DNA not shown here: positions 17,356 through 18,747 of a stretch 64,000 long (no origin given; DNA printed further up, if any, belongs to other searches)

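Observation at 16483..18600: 705-aa fusion of a Gfo/Idh/MocA NAD-binding domain to an unrecognised, possibly SLOG/LOG-like, C-terminal domain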

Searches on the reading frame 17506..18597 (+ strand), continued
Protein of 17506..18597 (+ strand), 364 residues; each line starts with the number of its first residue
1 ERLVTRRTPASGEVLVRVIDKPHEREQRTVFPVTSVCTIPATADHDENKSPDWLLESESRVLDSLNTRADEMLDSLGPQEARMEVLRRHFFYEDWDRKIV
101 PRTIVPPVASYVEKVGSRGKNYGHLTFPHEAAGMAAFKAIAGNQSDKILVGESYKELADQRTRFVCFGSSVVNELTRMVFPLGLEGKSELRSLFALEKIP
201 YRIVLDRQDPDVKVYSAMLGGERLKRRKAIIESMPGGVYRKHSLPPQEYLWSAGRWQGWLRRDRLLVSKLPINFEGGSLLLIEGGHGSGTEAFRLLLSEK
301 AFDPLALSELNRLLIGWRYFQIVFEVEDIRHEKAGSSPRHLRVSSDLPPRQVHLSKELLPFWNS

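Call 50: search_protein_families(library=pfam, proteins=[L020:2835-5003:+, L020:5061-5654:+, L020:7862-8554:-, L020:8587-10092:-, L020:821-2026:+, L011:2082-2660:+, L011:3796-4251:+, L019:2424-2873:-, L022:7762-10059:-, L022:3856-5670:+], max_evalue=0.01)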
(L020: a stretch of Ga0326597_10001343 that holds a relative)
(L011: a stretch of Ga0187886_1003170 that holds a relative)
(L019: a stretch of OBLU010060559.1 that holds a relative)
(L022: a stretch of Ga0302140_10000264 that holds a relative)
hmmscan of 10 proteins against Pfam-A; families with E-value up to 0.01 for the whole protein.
L020:2835-5003:+ (723 aa): 3 families
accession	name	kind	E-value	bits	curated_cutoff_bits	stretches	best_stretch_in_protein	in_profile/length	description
PF01935.23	DUF87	-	4.4e-06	27.4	23.2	1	416-474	9-68/220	Helicase HerA, central domain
PF10412.15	TrwB_AAD_bind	-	0.00011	21.6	20.5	1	427-474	12-59/387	Type IV secretion-system coupling protein DNA-binding domain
PF13401.12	AAA_22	-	0.0021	18.8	27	0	432-550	7-96/130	AAA domain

L020:5061-5654:+ (198 aa): 0 families

L020:7862-8554:- (231 aa): 0 families

L020:8587-10092:- (502 aa): 0 families

L020:821-2026:+ (402 aa): 0 families

L011:2082-2660:+ (193 aa): 6 families
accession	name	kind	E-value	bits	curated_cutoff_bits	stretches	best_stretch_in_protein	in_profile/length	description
PF13242.12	Hydrolase_like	-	1.5e-16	60.5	22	1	111-183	2-75/75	HAD-hyrolase-like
PF00702.32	Hydrolase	-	8.7e-13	49.5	26.4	1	25-150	92-191/191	haloacid dehalogenase-like hydrolase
PF13419.12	HAD_2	-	1e-12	49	23.8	1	110-156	132-178/178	Haloacid dehalogenase-like hydrolase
PF08645.17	PNK3P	-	9.2e-07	29.2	22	1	11-141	6-128/161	Polynucleotide kinase 3 phosphatase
PF13344.12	Hydrolase_6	-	3.5e-06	27.4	27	1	8-61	1-44/101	Haloacid dehalogenase-like hydrolase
PF12710.13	HAD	-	0.0042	18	27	0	28-146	74-188/189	haloacid dehalogenase-like hydrolase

L011:3796-4251:+ (152 aa): 1 family
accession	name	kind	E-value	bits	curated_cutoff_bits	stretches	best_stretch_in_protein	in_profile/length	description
PF20154.4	LNT_N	-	0.0067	17.1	27.1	1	44-94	45-97/159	Apolipoprotein N-acyltransferase N-terminal domain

L019:2424-2873:- (150 aa): 1 family
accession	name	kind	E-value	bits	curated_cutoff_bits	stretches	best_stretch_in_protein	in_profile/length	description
PF13800.11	Sigma_reg_N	-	0.0055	17.4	26.3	1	43-80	4-39/91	Sigma factor regulator N-terminal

L022:7762-10059:- (766 aa): 4 families
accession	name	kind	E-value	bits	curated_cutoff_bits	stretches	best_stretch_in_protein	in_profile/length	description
PF02065.24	Melibiase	-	2.6e-111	372.4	27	1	317-660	3-346/347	Melibiase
PF16875.11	Glyco_hydro_36N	-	8.4e-61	206.1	27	1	80-311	1-253/253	Glycosyl hydrolase family 36 N-terminal domain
PF16874.11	Glyco_hydro_36C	-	2.7e-13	50.6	27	1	680-763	2-77/77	Glycosyl hydrolase family 36 C-terminal domain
PF16499.11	Melibiase_2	-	0.0062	16.3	23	0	378-438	40-97/284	Alpha galactosidase A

L022:3856-5670:+ (605 aa): 0 families

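Call 51: fold_search(model_id=the predicted structure, library=viral)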
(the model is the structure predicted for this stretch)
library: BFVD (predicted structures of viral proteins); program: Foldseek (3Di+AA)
matches with E <= 10: 111; with E <= 0.001: 0
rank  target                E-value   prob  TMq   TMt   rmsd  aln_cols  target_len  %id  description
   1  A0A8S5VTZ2            6.3e-01  0.04  0.14  0.10  14.7       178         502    8  Uncharacterized protein [Ackermannviridae sp.]
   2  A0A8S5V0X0            9.5e-01  0.01  0.08  0.15  15.4       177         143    7  DUF4494 domain-containing protein [Siphoviridae sp. ct3r22]
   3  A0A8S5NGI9            1.1e+00  0.01  0.07  0.07  17.4       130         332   11  Uncharacterized protein [Myoviridae sp. ct0wg9]
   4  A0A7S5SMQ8            1.1e+00  0.04  0.11  0.25  10.2       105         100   12  (no name in the UniProt tables at hand)
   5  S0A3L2                1.1e+00  0.04  0.10  0.17  20.1       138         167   14  Uncharacterized protein [Cellulophaga phage phi14:2]
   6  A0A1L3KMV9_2          1.1e+00  0.04  0.14  0.06  19.3       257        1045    9  RNA-directed RNA polymerase [Hubei rhabdo-like virus 8]
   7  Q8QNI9                1.1e+00  0.03  0.13  0.11  18.2       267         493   11  ESV-1-84 [Ectocarpus siliculosus virus 1 (isolate New Zealand/Kaikoura/1988)]
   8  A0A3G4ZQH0            1.2e+00  0.01  0.08  0.08  16.9       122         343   13  Uncharacterized protein [Terrestrivirus sp.]
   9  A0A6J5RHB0            1.3e+00  0.01  0.10  0.05  15.3       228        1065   10  Peptidase S74 domain-containing protein [uncultured Caudovirales phage]
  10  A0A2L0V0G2            1.6e+00  0.06  0.10  0.27   8.4        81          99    9  Uncharacterized protein [Agrobacterium phage Atu_ph07]
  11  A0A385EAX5            1.7e+00  0.02  0.09  0.16  14.8       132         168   10  Uncharacterized protein [Caulobacter phage CcrPW]
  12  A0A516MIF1            1.8e+00  0.06  0.08  0.06   6.9        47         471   13  (no name in the UniProt tables at hand)
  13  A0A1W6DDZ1            1.8e+00  0.03  0.10  0.17  14.0       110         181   10  U29 [Human betaherpesvirus 6]
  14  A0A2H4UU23            1.9e+00  0.02  0.07  0.08   8.1        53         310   23  Uncharacterized protein [Bodo saltans virus]
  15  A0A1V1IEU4            1.9e+00  0.02  0.12  0.08  19.2       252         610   11  Methyl transferase [Beauveria bassiana polymycovirus 1]
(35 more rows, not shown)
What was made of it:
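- Tried and rejected: The BFVD viral fold search found nothing (call 51).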

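Call 57: search_protein_families(library=pfam, proteins=[L011:3796-4251:+, L009:1266-1664:+, L020:2017-2517:+, L020:5061-5654:+, L011:4535-6040:+, L011:6311-7561:+, L011:7610-9352:+, L017:6153-6644:+, L010:5624-6553:+], max_evalue=5)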
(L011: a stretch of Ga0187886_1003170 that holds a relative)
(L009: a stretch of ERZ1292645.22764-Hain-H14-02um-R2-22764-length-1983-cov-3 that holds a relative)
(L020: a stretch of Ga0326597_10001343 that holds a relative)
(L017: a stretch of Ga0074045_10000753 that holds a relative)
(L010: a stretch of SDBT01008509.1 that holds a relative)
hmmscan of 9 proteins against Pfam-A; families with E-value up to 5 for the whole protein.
L011:3796-4251:+ (152 aa): 3 families
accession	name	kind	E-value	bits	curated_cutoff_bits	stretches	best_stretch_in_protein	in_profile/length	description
PF20154.4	LNT_N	-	0.0067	17.1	27.1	1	44-94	45-97/159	Apolipoprotein N-acyltransferase N-terminal domain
PF13567.11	DUF4131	-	0.092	12.9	31.6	1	43-98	9-62/165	Domain of unknown function (DUF4131)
PF13491.11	FtsK_4TM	-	2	8.5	23.1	0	51-92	72-113/171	4TM region of DNA translocase FtsK/SpoIIIE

L009:1266-1664:+ (133 aa): 0 families

L020:2017-2517:+ (167 aa): 0 families

L020:5061-5654:+ (198 aa): 0 families

L011:4535-6040:+ (502 aa): 4 families
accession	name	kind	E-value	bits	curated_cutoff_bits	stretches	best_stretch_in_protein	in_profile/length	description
PF02878.22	PGM_PMM_I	-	5.9e-30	104.2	22.5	1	28-146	3-122/138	Phosphoglucomutase/phosphomannomutase, alpha/beta/alpha domain I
PF02879.22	PGM_PMM_II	-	2.2e-24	86.4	29.3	1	188-273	17-103/103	Phosphoglucomutase/phosphomannomutase, alpha/beta/alpha domain II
PF02880.22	PGM_PMM_III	-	1.6e-18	67.3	20.7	1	278-390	2-113/115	Phosphoglucomutase/phosphomannomutase, alpha/beta/alpha domain III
PF00408.26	PGM_PMM_IV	-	0.00013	22.4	23.1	1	437-478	22-61/68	Phosphoglucomutase/phosphomannomutase, C-terminal domain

L011:6311-7561:+ (417 aa): 0 families

L011:7610-9352:+ (581 aa): 2 families
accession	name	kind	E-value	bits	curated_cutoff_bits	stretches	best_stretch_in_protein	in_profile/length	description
PF12730.13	ABC2_membrane_4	-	0.0025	18.2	27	1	104-212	20-126/179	ABC-2 family transporter protein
PF12679.13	ABC2_membrane_2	-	0.0041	16.8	27.2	1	105-258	18-194/283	ABC-2 family transporter protein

L017:6153-6644:+ (164 aa): 0 families

L010:5624-6553:+ (310 aa): 1 family
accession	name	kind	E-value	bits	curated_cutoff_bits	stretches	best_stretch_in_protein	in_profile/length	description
PF00156.33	Pribosyltran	-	0.0026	17.5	26.3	1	257-304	81-128/158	Phosphoribosyl transferase domain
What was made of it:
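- PGM/PMM downstream in L011 (call 57).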

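Call 58: search_protein_families(library=padloc, proteins=[L001:7785-8753:+, L001:8732-9448:+, L001:9669-11462:+, L011:2082-2660:+, L011:3796-4251:+, L006:6900-8765:+, P0074, P0015, L020:2835-5003:+], max_evalue=0.1)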
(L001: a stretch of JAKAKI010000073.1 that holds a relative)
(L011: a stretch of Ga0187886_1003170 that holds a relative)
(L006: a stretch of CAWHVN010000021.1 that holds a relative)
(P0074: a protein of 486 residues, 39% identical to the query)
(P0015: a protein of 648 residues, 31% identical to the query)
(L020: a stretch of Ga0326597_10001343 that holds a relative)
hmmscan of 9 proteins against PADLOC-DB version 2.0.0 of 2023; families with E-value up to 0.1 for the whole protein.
L001:7785-8753:+ (323 aa): 0 families

L001:8732-9448:+ (239 aa): 0 families

L001:9669-11462:+ (598 aa): 2 families
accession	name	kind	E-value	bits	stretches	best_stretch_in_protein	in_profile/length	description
PDLC02357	AbiU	-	2e-167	556.6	1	10-572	1-530/537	AbiU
PDLC02207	MzaE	-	1.5e-06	25.1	1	260-388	242-383/598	-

L011:2082-2660:+ (193 aa): 1 family
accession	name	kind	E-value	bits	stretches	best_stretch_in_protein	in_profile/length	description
PDLC03008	Hydrolase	-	0.041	11.4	0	106-150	172-217/288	-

L011:3796-4251:+ (152 aa): 0 families

L006:6900-8765:+ (622 aa): 4 families
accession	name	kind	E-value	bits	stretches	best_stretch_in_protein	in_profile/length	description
PDLC05079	PDC-S73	-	0.0012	15.7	1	12-53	183-220/752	-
PDLC04140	mad8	-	0.0014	16.2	1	16-54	23-61/314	mads_8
PDLC00915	TRIP13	-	0.015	12.8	1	13-44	56-87/302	TRIP13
PDLC04135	mad3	-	0.022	12.3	1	18-78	19-89/374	mads_3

P0074 (486 aa): 11 families
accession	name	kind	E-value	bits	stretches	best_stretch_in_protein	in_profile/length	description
PDLC05062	PDC-S66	-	4.7e-33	112.8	1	11-128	147-262/282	-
PDLC02962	RT-TIR_XII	-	9.6e-24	82.1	1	12-142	345-473/478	single gene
PDLC02961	RT-TIR_XII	-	2.1e-20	71.1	1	13-145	348-472/475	single gene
PDLC00417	ThsB1|ThsB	-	8.5e-16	56.3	1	7-106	161-260/303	TIR-like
PDLC00424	ThsB1|ThsB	-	4.2e-08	31.3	1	13-126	102-212/234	TIR-like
PDLC02421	Aga_TIR-PNTD1-PNTD2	-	4.4e-05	20.8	1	11-166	2-152/430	Class I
PDLC03015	TIR-NLR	-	5.2e-05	20.1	1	15-127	4-113/824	-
PDLC00436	ThsB1|ThsB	-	0.0029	15.1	1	10-87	33-113/183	TIR-like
PDLC00422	ThsB1|ThsB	-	0.023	12.2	1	12-108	40-139/194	TIR-like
PDLC02403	Aga_TIR-PNTD1-PNTD2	-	0.043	10.8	1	12-149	2-135/443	Class I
PDLC00420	ThsB1|ThsB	-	0.051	10.7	1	18-111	9-102/319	TIR-like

P0015 (648 aa): 2 families
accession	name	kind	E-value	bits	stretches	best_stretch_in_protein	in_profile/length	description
PDLC00759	Effector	-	4.2e-07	26.8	1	203-278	418-493/506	PN-superfamily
PDLC04726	PDC-M60C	-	9.4e-05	19.4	1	195-278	307-394/407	-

L020:2835-5003:+ (723 aa): 13 families
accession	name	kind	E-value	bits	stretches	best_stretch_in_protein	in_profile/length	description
PDLC04105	HerA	-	1.5e-21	74.6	2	536-682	378-524/576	-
PDLC04098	HerA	-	2.7e-17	60.6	1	559-684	509-637/686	-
PDLC02185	HerA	-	1.8e-16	58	2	535-706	404-575/585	-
PDLC04100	HerA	-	1.3e-14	51.9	1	572-694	435-556/580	-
PDLC04104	HerA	-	2.7e-14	50.7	1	571-684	215-327/379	-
PDLC04102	HerA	-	7.9e-13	45.6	1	572-688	499-614/654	-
PDLC04140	mad8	-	2.2e-12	45.2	1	431-700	28-302/314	mads_8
PDLC02188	HerA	-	3e-12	44.2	1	578-677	429-523/578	-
PDLC04106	HerA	-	5.5e-12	43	1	568-685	499-620/667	-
PDLC01055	HerA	-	1e-09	35.8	2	426-473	153-202/532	Type III coevolved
PDLC04103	HerA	-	5.1e-08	29.7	2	430-471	172-213/579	-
PDLC04097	HerA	-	0.00045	17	1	580-696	477-593/618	-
PDLC03813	RTasNERD-Hel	-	0.0064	13.6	1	430-464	224-258/519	DRT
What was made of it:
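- AbiU (2e-167) follows the module-HAD pair in L001, and a HerA-type ATPase lies two genes upstream of the Gfo-module gene in L020 (call 58).
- Tried and rejected: SLATT or another known family for the window's 2-TM neighbour: no Pfam or PADLOC match (calls 57, 58).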

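Call 71: search_dna_similar(query=window:17506-18597:+, collection=plasmids, mode=protein, max_evalue=0.001)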
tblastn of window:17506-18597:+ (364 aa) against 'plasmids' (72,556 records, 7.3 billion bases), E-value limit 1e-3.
No match.

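Call 72: search_dna_similar(query=window:17506-18597:+, collection=phages, mode=protein, max_evalue=0.001)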
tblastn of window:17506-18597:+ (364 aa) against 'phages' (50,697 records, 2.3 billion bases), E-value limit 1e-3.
No match.

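Call 74: find_related_loci(query=A3, collection=viral_contigs, flank=6000)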
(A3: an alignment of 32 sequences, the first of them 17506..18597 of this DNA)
Query A3 (364 aa) in viral_contigs; peptide patterns used: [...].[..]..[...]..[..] (x = any residue, [..] = any of these).
22 stretches matched a pattern, but none encodes a relative of the query by tblastn (E <= 1e-3).
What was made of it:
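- The family is absent from the phage, plasmid and IMG/VR collections (calls 71, 72, 74).
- Tried and rejected: tblastn against plasmids and phages, and a scan of IMG/VR, found no relatives (calls 71, 72, 74).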

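Call 79: search_protein_families(library=pfam, proteins=[L003:9546-10385:-, L004:6382-7725:+, L004:9488-10909:-, L005:8899-10014:-, L006:5006-6106:+, L006:9313-10053:+, L010:9050-11170:-, L017:4433-5851:+, L002:6514-7410:+, L005:5793-6872:+], max_evalue=0.001)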
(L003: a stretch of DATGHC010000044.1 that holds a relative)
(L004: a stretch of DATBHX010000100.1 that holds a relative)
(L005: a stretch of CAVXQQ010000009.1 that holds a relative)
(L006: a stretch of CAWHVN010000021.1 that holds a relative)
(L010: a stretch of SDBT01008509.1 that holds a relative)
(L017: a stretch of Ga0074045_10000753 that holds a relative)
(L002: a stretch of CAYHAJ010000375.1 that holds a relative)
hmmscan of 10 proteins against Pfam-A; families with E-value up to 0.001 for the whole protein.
L003:9546-10385:- (280 aa): 0 families

L004:6382-7725:+ (448 aa): 2 families
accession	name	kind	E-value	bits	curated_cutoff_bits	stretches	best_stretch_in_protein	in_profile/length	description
PF13520.12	AA_permease_2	-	3.7e-47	161.6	27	1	24-397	6-406/427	Amino acid permease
PF00324.27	AA_permease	-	7.8e-26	91.2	24.6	1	46-339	29-351/470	Amino acid permease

L004:9488-10909:- (474 aa): 2 families
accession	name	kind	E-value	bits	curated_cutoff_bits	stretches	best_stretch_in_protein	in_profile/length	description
PF00324.27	AA_permease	-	1.3e-82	278.5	24.6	1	36-435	2-426/470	Amino acid permease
PF13520.12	AA_permease_2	-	8.2e-34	117.7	27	1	34-450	4-423/427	Amino acid permease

L005:8899-10014:- (372 aa): 0 families

L006:5006-6106:+ (367 aa): 4 families
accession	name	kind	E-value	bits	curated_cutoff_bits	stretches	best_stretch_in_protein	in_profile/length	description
PF00990.26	GGDEF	-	5.6e-36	124.2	23.8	1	206-362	2-160/161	Diguanylate cyclase, GGDEF domain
PF13185.12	GAF_2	-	3.4e-18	66.6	28.6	1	56-193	3-136/136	GAF domain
PF01590.32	GAF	-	7.5e-18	65.8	22.4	1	56-192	1-133/133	GAF domain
PF13492.12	GAF_3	-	8.4e-12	46.1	27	1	56-194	1-129/129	GAF domain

L006:9313-10053:+ (247 aa): 0 families

L010:9050-11170:- (707 aa): 5 families
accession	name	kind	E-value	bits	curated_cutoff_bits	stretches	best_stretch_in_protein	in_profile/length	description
PF02384.22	N6_Mtase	-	6.6e-59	200.2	20.4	1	167-477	5-304/311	N-6 DNA Methylase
PF01420.25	Methylase_S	-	3.2e-08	34.4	22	1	523-680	2-159/168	Type I restriction modification DNA specificity domain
PF12161.14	HsdM_N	-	2.5e-07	31.8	24.5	1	14-153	2-134/135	HsdM N-terminal domain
PF01170.24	UPF0020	-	1.1e-05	25.7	22.3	1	199-303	20-132/197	RMKL-like, methyltransferase domain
PF20473.4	MmeI_Mtase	-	0.00038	20.1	27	0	206-266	17-84/259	MmeI, DNA-methyltransferase domain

L017:4433-5851:+ (473 aa): 2 families
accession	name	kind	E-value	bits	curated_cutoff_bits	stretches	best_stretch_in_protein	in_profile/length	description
PF01555.25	N6_N4_Mtase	-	1.1e-25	91.4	26.7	1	218-430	2-219/221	DNA methylase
PF02195.25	ParB_N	-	0.00055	20.4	26.3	0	30-111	3-88/95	ParB N-terminal domain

L002:6514-7410:+ (299 aa): 1 family
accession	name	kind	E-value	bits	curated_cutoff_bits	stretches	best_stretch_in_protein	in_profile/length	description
PF07963.17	N_methyl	-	3.3e-07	30.1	21.2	1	29-51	5-27/27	Prokaryotic N-terminal methylation motif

L005:5793-6872:+ (360 aa): 2 families
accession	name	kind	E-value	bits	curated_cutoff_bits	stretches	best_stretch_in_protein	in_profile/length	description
PF07632.16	Sde182_NH-like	-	2.3e-45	155.7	26.8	1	50-170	141-268/268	Cellulose-binding Sde182, nucleoside hydrolase-like domain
PF21027.3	Sde0182_C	-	1.6e-27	96.3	27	1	280-358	3-83/83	Cellulose-binding protein Sde0182, C-terminal domain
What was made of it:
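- A type I RM methylase/specificity gene lies next to the pair in L010, and a ParB-DNA methylase lies near L017 (call 79).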
